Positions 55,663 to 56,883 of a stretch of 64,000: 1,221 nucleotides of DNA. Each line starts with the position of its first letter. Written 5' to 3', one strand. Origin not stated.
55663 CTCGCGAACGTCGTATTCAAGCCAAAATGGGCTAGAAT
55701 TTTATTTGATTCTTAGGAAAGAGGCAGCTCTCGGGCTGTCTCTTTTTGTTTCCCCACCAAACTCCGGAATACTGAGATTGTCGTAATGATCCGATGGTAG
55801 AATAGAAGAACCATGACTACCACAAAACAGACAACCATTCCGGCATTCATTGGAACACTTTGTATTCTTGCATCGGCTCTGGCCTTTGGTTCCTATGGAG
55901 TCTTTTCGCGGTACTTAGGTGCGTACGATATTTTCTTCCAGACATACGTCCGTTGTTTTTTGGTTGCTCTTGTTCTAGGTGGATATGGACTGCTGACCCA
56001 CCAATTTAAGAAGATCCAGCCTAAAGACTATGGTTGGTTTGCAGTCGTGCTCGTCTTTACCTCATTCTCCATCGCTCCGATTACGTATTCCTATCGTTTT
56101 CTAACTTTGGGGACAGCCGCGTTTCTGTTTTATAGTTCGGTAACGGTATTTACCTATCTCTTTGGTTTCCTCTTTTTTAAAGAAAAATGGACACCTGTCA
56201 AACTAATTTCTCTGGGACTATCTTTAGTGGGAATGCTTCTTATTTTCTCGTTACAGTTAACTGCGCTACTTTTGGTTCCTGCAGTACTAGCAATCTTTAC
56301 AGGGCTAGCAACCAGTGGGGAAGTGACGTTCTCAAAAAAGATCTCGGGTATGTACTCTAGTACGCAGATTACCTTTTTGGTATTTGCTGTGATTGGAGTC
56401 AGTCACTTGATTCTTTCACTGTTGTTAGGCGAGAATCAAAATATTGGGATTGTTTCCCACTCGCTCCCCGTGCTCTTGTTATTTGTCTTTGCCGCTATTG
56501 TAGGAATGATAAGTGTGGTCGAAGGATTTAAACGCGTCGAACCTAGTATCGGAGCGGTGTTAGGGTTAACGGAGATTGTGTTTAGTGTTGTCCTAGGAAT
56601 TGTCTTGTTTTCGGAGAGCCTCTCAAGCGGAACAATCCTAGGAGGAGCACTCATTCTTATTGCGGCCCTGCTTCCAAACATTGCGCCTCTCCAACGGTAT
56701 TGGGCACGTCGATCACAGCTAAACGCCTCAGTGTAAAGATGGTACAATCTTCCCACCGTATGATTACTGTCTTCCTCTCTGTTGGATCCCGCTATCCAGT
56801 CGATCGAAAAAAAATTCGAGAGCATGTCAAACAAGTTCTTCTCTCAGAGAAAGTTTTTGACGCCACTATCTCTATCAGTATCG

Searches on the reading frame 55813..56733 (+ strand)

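Call 55: search_protein_families(library=pfam, proteins=[window:55813-56733:+], max_evalue=0.001)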
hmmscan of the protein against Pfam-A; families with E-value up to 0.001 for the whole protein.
window:55813-56733:+ (307 aa): 2 families
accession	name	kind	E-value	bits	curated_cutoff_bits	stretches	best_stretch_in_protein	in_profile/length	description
PF00892.27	EamA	-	5.2e-24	85.5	28.2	2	13-145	2-134/135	EamA-like transporter family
PF00893.25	Multi_Drug_Res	-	0.00033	21.6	23.7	1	72-136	28-92/93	Small Multidrug Resistance protein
